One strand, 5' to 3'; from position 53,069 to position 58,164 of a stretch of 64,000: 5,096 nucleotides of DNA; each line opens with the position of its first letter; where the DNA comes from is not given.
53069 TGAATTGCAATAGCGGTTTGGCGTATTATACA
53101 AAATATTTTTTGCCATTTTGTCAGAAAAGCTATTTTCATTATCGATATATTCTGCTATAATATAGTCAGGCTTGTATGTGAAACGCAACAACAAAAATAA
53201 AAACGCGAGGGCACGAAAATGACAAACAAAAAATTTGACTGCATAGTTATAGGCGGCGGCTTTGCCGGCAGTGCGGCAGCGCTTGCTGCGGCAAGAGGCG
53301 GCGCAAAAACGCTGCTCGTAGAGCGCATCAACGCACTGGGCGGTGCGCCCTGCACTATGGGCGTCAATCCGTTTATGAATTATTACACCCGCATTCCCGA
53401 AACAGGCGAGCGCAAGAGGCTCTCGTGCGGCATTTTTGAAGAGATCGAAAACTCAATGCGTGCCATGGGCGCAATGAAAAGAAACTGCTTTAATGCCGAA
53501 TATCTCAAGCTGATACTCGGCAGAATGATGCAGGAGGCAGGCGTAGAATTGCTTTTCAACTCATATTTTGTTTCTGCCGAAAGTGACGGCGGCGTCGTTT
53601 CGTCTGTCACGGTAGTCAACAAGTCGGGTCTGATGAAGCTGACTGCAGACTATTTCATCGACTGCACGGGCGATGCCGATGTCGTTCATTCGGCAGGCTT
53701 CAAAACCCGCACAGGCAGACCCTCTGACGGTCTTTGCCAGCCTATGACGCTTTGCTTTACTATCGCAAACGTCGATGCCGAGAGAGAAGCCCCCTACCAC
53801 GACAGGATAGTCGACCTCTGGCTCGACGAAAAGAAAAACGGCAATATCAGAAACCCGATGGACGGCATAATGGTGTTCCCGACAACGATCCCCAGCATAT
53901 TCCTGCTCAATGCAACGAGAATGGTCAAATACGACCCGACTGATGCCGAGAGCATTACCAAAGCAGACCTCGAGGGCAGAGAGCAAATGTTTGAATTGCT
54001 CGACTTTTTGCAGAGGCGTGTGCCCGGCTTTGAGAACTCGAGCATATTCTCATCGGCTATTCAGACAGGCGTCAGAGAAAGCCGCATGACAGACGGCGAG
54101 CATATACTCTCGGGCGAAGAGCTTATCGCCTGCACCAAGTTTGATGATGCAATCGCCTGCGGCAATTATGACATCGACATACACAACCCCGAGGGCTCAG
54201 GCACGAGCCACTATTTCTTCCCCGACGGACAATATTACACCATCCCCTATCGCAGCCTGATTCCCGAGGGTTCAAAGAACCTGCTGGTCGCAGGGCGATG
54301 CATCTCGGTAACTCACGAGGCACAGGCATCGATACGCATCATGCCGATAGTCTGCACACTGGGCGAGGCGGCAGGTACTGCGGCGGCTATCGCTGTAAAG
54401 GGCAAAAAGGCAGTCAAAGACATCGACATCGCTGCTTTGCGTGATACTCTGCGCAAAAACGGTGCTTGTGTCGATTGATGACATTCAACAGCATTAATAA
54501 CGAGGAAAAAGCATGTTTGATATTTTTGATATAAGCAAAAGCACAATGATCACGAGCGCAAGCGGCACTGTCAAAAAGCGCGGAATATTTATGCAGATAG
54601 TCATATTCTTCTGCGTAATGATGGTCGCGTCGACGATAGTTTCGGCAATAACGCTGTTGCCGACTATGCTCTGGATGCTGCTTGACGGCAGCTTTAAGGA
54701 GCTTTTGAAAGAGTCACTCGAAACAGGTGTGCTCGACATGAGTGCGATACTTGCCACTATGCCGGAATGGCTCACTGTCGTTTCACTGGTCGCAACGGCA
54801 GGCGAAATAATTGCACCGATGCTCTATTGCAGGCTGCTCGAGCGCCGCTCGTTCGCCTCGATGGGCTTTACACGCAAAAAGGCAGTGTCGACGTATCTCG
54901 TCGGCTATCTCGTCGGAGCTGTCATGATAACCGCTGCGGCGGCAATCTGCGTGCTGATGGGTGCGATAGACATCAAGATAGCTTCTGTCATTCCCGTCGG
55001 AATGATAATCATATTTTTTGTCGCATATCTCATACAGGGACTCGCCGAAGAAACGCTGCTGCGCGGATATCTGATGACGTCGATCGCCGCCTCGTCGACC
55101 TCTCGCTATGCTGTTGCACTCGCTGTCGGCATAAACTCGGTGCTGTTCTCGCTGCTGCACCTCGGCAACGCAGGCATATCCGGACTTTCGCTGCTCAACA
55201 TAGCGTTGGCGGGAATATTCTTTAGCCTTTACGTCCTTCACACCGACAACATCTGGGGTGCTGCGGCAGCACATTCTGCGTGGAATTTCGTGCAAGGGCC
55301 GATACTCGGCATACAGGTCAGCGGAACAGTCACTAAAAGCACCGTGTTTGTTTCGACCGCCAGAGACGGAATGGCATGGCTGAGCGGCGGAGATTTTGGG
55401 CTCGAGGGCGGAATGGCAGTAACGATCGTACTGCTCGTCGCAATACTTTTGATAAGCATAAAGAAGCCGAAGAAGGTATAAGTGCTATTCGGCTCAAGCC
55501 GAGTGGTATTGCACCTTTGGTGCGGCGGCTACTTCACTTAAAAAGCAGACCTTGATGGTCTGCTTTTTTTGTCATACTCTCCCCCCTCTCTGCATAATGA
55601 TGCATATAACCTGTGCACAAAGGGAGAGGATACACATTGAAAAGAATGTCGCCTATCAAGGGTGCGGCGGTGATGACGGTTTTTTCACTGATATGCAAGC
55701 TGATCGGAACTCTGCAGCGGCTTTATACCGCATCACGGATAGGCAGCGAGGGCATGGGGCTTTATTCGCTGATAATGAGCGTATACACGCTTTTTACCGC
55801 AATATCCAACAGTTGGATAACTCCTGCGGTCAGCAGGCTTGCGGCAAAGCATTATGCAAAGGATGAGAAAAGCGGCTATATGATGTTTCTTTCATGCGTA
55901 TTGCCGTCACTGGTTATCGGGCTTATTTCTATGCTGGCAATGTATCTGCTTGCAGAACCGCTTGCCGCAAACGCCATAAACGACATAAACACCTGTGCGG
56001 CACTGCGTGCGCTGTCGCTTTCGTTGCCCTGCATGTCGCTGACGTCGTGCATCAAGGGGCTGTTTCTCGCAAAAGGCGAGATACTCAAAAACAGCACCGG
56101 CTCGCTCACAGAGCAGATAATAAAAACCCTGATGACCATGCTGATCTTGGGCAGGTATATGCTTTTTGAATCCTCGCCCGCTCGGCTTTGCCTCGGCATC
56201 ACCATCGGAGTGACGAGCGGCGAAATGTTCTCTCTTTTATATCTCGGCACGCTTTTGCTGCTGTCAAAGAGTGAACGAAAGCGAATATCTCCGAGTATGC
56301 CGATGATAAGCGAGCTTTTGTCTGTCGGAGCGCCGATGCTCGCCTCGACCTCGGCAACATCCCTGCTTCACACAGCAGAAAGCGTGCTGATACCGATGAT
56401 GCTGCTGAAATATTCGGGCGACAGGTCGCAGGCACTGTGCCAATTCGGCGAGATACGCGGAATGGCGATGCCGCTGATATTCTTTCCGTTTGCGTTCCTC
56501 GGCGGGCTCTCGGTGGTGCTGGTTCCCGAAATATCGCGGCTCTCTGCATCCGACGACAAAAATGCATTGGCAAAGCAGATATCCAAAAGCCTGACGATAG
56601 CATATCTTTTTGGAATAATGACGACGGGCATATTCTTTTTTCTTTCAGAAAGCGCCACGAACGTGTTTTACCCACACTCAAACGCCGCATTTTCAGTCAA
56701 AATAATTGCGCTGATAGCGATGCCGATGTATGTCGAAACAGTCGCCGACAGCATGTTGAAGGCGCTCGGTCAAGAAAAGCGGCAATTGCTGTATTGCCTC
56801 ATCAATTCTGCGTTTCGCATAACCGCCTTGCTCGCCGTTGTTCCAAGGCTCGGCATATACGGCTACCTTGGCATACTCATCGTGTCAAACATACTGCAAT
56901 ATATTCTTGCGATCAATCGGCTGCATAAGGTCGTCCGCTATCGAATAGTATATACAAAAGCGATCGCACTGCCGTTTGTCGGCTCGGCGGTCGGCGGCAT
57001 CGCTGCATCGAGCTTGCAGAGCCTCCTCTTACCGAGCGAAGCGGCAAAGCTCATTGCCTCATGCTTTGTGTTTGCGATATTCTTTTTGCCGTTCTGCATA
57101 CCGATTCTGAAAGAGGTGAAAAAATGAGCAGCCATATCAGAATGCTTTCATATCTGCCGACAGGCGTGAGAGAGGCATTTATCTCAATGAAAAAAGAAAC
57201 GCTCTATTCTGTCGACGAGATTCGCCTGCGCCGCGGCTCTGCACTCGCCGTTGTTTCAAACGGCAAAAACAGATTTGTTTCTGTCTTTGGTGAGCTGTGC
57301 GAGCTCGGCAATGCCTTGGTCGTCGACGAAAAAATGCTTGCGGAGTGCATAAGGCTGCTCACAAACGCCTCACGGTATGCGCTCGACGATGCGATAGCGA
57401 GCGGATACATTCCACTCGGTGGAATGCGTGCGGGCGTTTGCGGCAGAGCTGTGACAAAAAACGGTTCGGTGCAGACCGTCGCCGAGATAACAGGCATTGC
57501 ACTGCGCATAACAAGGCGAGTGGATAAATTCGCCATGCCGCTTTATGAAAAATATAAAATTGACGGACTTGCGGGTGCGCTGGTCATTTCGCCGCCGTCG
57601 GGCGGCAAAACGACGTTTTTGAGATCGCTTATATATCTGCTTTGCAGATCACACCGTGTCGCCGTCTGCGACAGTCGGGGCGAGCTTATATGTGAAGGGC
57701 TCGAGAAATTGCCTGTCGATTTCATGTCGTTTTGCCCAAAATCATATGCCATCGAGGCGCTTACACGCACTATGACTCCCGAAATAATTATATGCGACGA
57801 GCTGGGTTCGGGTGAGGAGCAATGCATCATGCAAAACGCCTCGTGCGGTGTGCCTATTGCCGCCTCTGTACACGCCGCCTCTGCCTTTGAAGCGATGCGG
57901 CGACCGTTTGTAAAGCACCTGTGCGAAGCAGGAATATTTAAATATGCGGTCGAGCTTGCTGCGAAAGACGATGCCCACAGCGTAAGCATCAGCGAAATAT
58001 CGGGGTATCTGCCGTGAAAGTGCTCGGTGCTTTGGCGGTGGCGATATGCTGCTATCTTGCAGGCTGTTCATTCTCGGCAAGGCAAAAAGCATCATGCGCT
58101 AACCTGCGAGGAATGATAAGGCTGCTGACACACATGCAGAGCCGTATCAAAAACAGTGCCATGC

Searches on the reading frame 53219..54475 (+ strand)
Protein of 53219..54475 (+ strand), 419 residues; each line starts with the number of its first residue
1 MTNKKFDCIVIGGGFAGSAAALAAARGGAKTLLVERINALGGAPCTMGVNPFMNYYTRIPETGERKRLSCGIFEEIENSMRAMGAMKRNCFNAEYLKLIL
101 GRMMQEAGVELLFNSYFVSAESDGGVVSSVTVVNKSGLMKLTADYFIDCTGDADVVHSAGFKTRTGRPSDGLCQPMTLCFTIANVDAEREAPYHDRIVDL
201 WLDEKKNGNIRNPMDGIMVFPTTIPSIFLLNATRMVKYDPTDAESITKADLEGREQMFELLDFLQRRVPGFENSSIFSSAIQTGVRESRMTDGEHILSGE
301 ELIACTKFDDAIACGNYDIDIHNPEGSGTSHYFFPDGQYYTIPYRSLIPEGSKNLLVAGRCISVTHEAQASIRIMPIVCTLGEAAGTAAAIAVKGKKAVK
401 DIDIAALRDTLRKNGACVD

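Call 5: search_protein_families(library=pfam, proteins=[window:53219-54475:+], max_evalue=0.001)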
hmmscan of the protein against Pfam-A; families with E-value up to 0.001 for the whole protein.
window:53219-54475:+ (419 aa): 9 families
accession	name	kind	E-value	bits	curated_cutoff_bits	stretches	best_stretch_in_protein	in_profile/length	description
PF12831.13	FAD_oxidored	-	8e-112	375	27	1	7-411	1-416/416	FAD dependent oxidoreductase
PF01266.30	DAO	-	1.6e-09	38.2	27.9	1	7-42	1-37/353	FAD dependent oxidoreductase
PF07992.20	Pyr_redox_2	-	7.2e-08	32.6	26.1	1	6-40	1-31/291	Pyridine nucleotide-disulphide oxidoreductase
PF01134.28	GIDA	-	1.2e-07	31.6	22.1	1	7-46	1-41/391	Glucose inhibited division protein A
PF00890.30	FAD_binding_2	-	3.4e-07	30.2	20.4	1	7-43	1-37/414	FAD binding domain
PF01494.25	FAD_binding_3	-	1.6e-06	28.1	22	1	7-218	3-214/349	FAD binding domain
PF04820.20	Trp_halogenase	-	0.00012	21.5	21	0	91-193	155-252/458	Tryptophan halogenase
PF00070.33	Pyr_redox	-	0.00046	21.1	22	0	9-39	3-33/82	Pyridine nucleotide-disulphide oxidoreductase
PF13450.12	NAD_binding_8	-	0.00071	20.3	21.9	0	10-42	1-33/68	NAD(P)-binding Rossmann-like domain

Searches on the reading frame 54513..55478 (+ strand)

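Call 57: search_protein_families(library=pfam, proteins=[window:54513-55478:+], max_evalue=0.00001)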
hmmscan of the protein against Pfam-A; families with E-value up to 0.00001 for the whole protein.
window:54513-55478:+ (322 aa): 1 family
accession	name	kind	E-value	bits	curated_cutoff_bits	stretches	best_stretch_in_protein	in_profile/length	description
PF02517.21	Rce1-like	-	3e-17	63.1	22.4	1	163-260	3-93/93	Type II CAAX prenyl endopeptidase Rce1-like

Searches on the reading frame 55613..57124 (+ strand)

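Call 57: search_protein_families(library=pfam, proteins=[window:55613-57124:+], max_evalue=0.00001)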
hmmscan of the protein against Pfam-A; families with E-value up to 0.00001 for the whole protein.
window:55613-57124:+ (504 aa): 1 family
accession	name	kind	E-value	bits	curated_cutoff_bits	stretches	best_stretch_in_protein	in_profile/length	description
PF01943.22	Polysacc_synt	-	2.5e-16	60.4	28.2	1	16-310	3-273/274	Polysaccharide biosynthesis protein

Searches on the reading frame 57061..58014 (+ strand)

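Call 57: search_protein_families(library=pfam, proteins=[window:57061-58014:+], max_evalue=0.00001)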
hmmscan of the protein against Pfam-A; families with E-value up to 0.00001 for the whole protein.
window:57061-58014:+ (318 aa): 1 family
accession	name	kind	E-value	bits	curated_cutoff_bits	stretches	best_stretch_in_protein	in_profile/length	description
PF19568.5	Spore_III_AA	-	2.2e-33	116.1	27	1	32-306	11-293/306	Sporulation stage III, protein AA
